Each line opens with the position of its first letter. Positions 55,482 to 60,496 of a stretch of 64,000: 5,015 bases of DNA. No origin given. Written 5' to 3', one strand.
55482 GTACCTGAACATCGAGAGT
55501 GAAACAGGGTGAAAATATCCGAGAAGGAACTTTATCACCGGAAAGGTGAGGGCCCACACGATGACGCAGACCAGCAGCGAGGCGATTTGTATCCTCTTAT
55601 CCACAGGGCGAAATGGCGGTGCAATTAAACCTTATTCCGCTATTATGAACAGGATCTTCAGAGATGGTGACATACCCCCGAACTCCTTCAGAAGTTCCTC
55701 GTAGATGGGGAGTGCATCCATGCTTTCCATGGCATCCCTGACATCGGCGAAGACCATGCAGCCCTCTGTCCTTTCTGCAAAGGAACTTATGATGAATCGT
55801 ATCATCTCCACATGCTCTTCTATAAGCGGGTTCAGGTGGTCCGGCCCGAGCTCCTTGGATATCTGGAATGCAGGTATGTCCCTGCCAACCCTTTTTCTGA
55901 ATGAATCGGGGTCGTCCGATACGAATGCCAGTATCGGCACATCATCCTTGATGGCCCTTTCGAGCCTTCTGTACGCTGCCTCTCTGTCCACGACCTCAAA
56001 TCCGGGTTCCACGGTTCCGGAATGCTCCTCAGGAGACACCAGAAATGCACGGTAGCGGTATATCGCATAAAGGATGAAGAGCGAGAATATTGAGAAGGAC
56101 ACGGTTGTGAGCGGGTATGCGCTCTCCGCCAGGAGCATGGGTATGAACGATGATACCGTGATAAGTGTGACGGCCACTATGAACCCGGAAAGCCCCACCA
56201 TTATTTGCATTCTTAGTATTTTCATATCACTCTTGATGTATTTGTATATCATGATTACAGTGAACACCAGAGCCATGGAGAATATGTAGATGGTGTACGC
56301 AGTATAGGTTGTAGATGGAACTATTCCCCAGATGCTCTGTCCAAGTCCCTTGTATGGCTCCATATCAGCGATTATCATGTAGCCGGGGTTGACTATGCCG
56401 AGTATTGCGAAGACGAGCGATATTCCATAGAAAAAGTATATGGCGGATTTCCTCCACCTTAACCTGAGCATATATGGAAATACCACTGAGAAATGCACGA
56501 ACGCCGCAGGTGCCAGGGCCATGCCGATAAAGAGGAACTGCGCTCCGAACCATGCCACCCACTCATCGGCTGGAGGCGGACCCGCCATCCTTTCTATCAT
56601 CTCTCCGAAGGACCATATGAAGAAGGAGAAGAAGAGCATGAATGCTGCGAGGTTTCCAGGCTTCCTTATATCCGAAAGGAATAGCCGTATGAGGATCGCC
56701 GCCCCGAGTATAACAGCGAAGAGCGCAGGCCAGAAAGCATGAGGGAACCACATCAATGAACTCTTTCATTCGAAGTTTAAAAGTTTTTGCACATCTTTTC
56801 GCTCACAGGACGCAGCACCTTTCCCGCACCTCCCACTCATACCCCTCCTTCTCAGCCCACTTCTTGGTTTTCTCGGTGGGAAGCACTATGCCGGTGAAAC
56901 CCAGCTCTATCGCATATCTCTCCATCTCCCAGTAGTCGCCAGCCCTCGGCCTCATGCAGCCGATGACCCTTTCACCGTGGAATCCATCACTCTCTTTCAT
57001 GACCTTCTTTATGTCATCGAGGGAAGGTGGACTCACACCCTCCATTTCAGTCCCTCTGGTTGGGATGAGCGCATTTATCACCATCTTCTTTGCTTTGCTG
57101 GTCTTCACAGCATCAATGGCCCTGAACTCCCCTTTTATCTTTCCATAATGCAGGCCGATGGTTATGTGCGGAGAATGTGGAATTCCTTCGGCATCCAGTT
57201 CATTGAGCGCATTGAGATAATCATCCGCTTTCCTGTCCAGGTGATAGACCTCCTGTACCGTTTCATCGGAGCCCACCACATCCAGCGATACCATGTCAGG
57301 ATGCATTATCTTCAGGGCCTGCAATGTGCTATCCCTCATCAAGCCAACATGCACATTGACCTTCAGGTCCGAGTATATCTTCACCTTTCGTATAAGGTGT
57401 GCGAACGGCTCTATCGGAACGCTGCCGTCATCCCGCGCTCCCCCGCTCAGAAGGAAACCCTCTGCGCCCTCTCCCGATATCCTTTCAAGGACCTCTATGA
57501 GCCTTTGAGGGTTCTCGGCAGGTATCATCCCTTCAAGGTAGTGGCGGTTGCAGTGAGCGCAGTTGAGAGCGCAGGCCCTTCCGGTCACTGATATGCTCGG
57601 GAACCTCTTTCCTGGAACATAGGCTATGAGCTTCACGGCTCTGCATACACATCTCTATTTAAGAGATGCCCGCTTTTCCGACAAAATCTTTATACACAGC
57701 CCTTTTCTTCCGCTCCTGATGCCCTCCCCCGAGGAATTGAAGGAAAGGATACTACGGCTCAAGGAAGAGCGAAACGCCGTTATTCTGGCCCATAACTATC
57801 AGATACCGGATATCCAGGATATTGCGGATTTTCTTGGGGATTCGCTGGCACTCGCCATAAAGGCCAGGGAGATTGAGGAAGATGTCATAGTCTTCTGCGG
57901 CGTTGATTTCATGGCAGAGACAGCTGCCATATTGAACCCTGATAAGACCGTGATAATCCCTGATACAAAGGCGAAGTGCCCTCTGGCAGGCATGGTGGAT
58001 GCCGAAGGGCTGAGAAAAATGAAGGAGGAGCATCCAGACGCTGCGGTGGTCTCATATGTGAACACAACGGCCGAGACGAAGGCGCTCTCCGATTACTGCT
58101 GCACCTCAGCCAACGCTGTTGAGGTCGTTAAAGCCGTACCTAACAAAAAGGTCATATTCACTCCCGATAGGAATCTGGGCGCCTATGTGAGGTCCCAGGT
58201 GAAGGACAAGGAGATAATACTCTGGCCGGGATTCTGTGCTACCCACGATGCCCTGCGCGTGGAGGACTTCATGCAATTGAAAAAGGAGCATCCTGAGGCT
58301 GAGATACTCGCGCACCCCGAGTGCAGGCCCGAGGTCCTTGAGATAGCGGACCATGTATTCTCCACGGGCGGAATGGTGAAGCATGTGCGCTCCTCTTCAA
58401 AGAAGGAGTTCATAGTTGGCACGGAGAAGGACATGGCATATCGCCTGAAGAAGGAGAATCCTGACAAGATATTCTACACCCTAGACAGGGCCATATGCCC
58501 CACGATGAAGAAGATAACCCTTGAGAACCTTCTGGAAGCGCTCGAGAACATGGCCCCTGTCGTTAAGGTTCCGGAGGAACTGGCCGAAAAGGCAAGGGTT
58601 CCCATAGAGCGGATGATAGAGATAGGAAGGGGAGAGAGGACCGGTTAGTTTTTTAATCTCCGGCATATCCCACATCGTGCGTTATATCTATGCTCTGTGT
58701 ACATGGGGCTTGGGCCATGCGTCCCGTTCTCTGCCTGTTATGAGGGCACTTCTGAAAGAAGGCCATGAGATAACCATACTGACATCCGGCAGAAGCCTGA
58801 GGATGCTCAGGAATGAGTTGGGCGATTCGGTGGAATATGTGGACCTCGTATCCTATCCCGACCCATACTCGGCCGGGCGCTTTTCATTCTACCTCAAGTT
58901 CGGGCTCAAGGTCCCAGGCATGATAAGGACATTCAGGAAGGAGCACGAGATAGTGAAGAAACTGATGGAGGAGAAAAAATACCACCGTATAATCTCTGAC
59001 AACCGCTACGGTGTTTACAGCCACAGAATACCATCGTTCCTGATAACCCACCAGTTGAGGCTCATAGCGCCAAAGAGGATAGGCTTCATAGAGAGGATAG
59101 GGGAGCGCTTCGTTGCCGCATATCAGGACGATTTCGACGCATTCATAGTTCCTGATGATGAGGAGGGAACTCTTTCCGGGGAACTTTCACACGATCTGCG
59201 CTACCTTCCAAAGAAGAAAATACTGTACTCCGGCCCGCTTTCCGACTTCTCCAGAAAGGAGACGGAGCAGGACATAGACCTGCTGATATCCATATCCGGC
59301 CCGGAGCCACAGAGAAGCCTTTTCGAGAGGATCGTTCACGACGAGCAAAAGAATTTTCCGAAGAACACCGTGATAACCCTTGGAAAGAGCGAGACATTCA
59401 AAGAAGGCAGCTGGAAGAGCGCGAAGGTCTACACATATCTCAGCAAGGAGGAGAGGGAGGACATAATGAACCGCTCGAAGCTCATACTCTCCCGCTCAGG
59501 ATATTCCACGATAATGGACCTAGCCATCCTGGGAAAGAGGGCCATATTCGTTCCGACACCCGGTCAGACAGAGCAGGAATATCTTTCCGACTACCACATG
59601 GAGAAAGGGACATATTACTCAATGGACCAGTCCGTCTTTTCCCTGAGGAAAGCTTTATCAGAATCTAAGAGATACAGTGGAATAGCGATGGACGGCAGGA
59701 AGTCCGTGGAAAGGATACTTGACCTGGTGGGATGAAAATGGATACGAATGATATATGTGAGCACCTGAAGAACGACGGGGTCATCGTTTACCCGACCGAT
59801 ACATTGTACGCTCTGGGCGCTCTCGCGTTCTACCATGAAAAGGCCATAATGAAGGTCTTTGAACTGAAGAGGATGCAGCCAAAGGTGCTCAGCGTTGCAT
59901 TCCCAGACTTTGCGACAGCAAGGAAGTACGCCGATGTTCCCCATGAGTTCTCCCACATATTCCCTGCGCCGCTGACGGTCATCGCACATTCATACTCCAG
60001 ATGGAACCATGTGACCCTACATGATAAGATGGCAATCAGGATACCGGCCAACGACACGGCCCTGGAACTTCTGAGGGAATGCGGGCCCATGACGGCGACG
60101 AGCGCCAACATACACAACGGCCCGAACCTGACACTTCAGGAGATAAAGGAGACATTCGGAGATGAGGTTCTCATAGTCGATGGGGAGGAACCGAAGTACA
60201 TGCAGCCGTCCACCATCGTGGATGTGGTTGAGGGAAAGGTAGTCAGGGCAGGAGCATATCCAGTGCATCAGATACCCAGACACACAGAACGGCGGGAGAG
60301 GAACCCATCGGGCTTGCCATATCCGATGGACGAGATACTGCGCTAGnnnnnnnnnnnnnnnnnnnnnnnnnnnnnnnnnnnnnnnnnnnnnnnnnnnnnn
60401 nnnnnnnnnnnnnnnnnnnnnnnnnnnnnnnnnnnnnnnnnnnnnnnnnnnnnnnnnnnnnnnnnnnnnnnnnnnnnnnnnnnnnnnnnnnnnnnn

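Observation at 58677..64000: PAPS-type sulfotransferase embedded in a nucleotide-sugar / glycosyltransferase cluster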

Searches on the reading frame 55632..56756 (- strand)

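Call 3: search_protein_families(library=pfam, proteins=[window:55632-56756:-], max_evalue=0.01)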
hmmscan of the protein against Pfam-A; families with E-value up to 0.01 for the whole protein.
window:55632-56756:- (374 aa): 1 family
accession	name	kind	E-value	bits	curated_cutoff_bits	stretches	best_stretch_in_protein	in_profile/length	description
PF16927.11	HisKA_7TM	-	3.7e-15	56.8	28.6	1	12-242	3-224/224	N-terminal 7TM region of histidine kinase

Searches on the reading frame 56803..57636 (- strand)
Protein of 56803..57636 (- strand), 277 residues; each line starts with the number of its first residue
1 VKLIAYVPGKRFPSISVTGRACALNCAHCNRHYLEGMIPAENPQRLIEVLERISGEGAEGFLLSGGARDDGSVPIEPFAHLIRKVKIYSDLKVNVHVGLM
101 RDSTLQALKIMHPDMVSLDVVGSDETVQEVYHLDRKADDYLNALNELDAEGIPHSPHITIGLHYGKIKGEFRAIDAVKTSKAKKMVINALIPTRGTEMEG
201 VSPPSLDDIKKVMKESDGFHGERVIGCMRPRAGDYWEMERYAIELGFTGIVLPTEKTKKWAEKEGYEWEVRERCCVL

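Call 3: search_protein_families(library=pfam, proteins=[window:56803-57636:-], max_evalue=0.01)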
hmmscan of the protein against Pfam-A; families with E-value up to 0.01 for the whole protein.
window:56803-57636:- (277 aa): 1 family
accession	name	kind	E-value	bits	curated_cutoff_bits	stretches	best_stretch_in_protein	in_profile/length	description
PF04055.27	Radical_SAM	-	1.6e-11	45.1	29.5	1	17-163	2-152/166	Radical SAM superfamily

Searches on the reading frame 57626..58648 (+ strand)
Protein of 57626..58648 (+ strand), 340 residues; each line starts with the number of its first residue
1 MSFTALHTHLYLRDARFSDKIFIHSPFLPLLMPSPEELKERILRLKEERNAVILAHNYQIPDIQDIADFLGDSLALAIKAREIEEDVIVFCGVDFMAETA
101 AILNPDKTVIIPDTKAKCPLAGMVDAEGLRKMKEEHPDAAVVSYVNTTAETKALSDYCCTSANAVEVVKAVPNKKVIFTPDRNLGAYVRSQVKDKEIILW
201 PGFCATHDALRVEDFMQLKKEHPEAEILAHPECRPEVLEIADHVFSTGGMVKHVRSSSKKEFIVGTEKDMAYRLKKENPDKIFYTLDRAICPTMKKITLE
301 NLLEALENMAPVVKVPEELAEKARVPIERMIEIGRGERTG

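Call 3: search_protein_families(library=pfam, proteins=[window:57626-58648:+], max_evalue=0.01)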
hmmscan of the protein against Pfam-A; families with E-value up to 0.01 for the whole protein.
window:57626-58648:+ (340 aa): 1 family
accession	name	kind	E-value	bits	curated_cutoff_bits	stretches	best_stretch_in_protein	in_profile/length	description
PF02445.21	NadA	-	3.3e-127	424.1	27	1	40-332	1-295/295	Quinolinate synthetase A protein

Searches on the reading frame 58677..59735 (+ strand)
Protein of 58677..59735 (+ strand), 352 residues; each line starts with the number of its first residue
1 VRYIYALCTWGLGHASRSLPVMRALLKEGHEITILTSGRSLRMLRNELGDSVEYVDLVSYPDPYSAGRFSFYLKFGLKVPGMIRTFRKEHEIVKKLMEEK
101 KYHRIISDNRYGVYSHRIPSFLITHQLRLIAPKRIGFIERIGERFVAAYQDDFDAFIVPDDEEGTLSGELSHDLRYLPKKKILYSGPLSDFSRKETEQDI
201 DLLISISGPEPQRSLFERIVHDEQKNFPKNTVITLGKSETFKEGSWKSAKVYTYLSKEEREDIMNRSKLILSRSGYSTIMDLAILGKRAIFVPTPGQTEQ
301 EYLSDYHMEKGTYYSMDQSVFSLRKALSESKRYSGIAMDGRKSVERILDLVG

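Call 3: search_protein_families(library=pfam, proteins=[window:58677-59735:+], max_evalue=0.01)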
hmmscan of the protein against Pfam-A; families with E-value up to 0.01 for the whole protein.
window:58677-59735:+ (352 aa): 2 families
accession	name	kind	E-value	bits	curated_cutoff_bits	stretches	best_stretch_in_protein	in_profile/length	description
PF04101.22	Glyco_tran_28_C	-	9.4e-10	39.2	22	1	230-319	32-126/166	Glycosyltransferase family 28 C-terminal domain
PF13528.12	Glyco_trans_1_3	-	5e-09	36.2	25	1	1-54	1-52/322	Glycosyl transferase family 1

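Call 4: search_protein_families(library=ncbifam, proteins=[window:58677-59735:+], max_evalue=0.01)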
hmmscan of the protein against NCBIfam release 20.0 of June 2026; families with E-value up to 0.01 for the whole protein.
window:58677-59735:+ (352 aa): 3 families
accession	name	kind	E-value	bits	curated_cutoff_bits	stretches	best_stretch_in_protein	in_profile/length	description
TIGR00661.1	MJ1255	subfamily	1.4e-10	40.9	195.9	1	4-301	3-282/321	MJ1255/VC2487 family glycosyltransferase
TIGR01133.1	murG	equivalog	3.1e-07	29.7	250.25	1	244-326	229-316/353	undecaprenyldiphospho-muramoylpentapeptide beta-N-acetylglucosaminyltransferase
NF041548.1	PssE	equivalog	0.0032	17.4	120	1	245-333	39-126/146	PssE/Cps14G family polysaccharide biosynthesis glycosyltransferase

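Call 54: search_solved_structures(query=window:58677-59735:+, max_evalue=0.01)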
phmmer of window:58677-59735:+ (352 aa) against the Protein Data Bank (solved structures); distinct sequences matched with E-value up to 0.01: 0.

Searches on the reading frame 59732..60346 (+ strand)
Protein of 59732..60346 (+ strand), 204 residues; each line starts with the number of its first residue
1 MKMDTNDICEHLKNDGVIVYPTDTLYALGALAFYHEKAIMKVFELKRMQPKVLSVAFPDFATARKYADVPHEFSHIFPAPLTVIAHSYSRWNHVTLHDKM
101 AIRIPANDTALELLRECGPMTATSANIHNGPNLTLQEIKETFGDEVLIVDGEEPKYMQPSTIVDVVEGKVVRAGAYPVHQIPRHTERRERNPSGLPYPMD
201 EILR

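Call 3: search_protein_families(library=pfam, proteins=[window:59732-60346:+], max_evalue=0.01)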
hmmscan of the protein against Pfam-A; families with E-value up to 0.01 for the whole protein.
window:59732-60346:+ (204 aa): 1 family
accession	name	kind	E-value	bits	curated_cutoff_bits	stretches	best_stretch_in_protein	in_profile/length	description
PF01300.24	Sua5_yciO_yrdC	-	1.7e-33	116.1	25.1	1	11-174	2-178/178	Telomere recombination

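Call 4: search_protein_families(library=ncbifam, proteins=[window:59732-60346:+], max_evalue=0.01)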
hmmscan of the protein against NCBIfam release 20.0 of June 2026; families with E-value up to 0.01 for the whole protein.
window:59732-60346:+ (204 aa): 2 families
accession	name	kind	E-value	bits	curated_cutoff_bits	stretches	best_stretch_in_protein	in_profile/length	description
TIGR00057.1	TIGR00057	equivalog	1.1e-33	116.2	123.2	1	6-176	12-193/202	L-threonylcarbamoyladenylate synthase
NF007919.1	PRK10634.1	equivalog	7.2e-17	61.4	175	1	9-172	2-176/176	L-threonylcarbamoyladenylate synthase type 1 TsaC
